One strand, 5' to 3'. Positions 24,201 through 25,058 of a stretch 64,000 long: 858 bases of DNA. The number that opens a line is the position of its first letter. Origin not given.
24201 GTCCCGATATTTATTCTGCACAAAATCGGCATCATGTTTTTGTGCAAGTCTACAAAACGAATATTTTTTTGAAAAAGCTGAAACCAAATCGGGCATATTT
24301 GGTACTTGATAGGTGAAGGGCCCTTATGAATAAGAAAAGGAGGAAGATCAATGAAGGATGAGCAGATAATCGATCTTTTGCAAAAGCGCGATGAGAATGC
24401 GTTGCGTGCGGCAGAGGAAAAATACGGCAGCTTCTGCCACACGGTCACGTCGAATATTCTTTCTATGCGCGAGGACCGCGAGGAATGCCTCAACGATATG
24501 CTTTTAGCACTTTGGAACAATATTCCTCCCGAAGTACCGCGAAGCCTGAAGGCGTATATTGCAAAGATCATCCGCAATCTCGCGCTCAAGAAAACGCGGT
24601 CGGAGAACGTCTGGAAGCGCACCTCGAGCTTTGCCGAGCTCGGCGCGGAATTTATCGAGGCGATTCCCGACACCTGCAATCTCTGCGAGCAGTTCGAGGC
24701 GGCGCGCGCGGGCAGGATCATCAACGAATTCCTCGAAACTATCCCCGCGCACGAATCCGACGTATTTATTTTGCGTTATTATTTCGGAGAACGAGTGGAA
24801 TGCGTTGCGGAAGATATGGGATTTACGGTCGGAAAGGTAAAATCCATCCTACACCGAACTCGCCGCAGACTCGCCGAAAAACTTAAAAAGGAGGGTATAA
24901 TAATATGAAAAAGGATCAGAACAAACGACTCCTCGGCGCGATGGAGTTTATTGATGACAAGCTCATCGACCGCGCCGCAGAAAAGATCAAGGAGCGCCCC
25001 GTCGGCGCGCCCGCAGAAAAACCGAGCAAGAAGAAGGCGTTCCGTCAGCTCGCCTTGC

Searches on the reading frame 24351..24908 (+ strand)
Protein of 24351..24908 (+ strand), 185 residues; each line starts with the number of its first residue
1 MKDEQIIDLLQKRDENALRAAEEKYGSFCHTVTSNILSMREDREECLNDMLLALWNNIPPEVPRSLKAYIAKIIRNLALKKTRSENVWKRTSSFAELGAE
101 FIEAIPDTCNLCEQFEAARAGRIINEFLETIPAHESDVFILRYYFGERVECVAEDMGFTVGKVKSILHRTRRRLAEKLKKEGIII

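Call 26: search_protein_families(library=pfam, proteins=[window:24351-24908:+], max_evalue=0.01)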
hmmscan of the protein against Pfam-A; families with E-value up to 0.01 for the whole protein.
window:24351-24908:+ (185 aa): 3 families
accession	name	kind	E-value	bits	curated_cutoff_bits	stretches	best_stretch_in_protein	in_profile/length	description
PF08281.18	Sigma70_r4_2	-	5.3e-09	36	25.7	1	123-174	3-54/54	Sigma-70, region 4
PF04545.22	Sigma70_r4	-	2.9e-06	27.1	24.1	1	128-174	2-48/50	Sigma-70, region 4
PF04542.20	Sigma70_r2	-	3.3e-06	27.3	24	1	24-85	4-68/71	Sigma-70 region 2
